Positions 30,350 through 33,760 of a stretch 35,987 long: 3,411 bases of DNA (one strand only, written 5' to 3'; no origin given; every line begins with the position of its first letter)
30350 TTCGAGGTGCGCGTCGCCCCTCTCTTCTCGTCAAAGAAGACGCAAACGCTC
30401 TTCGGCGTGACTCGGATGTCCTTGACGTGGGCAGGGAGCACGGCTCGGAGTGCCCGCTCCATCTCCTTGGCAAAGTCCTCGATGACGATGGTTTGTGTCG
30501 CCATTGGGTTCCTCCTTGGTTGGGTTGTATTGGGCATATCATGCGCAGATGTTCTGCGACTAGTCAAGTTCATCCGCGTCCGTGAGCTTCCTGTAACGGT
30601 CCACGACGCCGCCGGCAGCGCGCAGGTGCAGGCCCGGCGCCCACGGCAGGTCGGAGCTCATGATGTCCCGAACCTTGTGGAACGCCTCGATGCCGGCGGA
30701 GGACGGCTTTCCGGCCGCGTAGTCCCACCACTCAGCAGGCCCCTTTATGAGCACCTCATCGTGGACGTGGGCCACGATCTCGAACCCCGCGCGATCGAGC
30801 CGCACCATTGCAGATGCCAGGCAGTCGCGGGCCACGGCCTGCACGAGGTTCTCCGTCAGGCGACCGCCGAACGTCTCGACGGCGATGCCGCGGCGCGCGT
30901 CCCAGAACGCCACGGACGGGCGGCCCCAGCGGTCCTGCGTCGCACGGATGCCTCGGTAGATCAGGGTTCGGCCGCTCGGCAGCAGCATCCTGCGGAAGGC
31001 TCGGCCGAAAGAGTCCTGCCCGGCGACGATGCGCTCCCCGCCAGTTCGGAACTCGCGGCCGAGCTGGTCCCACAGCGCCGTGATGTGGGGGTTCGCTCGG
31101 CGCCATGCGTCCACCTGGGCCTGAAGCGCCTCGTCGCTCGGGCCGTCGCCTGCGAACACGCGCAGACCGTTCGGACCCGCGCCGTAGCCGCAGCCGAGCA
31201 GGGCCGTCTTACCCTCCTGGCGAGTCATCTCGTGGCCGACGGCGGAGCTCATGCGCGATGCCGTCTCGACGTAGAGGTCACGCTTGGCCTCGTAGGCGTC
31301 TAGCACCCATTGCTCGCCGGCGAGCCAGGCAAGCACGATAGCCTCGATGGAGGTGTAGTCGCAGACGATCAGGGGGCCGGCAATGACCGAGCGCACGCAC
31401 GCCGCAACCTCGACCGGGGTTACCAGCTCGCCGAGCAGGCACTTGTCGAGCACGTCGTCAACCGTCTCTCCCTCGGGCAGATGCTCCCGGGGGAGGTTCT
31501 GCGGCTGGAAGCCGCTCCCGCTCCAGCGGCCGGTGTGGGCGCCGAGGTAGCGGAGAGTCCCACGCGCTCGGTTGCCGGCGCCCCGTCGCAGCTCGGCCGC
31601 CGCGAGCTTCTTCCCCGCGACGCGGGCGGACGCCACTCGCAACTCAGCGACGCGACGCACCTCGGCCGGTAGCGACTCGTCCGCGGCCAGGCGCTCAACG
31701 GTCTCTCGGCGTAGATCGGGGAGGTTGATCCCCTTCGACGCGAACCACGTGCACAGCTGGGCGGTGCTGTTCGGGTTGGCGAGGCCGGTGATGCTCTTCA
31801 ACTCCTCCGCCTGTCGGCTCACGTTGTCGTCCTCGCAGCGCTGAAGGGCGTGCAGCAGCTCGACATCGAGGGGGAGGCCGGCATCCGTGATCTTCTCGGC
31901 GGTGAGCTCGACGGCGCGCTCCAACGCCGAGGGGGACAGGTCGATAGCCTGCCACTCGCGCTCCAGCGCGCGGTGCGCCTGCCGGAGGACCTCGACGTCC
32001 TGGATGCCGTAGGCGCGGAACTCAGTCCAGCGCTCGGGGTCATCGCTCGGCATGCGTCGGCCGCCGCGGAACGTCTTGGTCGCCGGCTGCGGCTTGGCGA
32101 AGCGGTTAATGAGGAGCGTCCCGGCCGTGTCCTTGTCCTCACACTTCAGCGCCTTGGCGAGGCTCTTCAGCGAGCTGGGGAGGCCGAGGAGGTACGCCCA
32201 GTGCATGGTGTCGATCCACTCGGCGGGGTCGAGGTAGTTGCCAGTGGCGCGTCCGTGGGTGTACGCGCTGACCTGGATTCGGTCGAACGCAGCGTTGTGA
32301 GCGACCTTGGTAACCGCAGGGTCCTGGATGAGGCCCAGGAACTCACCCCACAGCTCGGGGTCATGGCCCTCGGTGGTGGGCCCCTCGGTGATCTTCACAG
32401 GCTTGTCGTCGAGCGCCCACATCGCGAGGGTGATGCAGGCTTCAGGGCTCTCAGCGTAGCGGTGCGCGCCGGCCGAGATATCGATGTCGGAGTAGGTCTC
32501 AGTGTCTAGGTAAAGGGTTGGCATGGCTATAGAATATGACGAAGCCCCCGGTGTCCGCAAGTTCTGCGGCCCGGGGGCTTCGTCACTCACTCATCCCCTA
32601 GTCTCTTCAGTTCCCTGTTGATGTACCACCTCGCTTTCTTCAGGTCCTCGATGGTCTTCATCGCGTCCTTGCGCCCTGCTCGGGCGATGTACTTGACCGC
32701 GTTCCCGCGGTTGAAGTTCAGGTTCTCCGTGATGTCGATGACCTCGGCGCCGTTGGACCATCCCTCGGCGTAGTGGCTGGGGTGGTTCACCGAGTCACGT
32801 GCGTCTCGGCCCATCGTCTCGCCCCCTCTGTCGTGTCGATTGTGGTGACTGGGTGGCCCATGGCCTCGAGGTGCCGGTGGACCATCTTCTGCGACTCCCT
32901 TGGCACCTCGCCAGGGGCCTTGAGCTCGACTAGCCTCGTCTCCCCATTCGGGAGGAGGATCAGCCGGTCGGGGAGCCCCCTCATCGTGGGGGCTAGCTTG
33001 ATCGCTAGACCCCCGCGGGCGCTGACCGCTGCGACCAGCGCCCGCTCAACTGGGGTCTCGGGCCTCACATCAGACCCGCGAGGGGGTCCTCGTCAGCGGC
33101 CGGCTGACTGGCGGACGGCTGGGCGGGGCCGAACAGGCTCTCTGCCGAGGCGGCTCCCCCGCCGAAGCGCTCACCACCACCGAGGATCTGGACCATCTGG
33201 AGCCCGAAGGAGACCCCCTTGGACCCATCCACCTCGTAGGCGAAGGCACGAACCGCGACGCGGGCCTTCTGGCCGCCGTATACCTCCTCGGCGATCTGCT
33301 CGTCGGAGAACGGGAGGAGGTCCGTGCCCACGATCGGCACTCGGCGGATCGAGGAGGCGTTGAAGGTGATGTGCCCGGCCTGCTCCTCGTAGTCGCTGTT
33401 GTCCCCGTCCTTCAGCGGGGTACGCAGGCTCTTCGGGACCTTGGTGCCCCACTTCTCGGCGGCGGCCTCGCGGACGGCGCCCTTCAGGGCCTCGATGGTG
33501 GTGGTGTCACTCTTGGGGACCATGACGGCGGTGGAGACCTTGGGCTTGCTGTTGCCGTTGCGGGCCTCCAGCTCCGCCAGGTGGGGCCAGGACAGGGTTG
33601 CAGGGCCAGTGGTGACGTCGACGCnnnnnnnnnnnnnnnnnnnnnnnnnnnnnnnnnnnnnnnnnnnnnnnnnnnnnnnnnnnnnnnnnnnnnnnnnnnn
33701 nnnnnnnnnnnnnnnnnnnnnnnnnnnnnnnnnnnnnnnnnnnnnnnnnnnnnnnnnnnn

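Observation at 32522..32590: Recurring hairpin / -35-in-loop / -10 / leaderless-ATG architecture at further gene junctions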

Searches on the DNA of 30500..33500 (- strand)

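Call 4: search_dna_similar(query=window:30500-33500:-, collection=phages, mode=near, max_rows=30)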
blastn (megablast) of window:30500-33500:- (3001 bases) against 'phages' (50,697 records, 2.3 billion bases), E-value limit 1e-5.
No match.

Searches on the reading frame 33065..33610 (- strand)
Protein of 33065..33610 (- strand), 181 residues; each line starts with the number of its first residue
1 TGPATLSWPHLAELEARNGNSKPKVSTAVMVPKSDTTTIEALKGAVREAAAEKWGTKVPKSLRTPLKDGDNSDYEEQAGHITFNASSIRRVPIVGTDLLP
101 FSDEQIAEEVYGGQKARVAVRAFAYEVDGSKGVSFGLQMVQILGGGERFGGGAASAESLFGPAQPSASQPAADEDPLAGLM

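Call 68: search_protein_families(library=phrogs, proteins=[window:33065-33610:-], max_evalue=0.001)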
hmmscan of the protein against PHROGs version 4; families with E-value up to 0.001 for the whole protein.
window:33065-33610:- (181 aa): 2 families
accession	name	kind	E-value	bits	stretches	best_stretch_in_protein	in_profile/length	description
phrog_112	-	DNA, RNA and nucleotide metabolism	1.7e-40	140.3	1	1-169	24-202/265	Gp2.5-like ssDNA binding protein and ssDNA annealing protein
phrog_16841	-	unknown function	1e-07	32.8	1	99-172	113-188/236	-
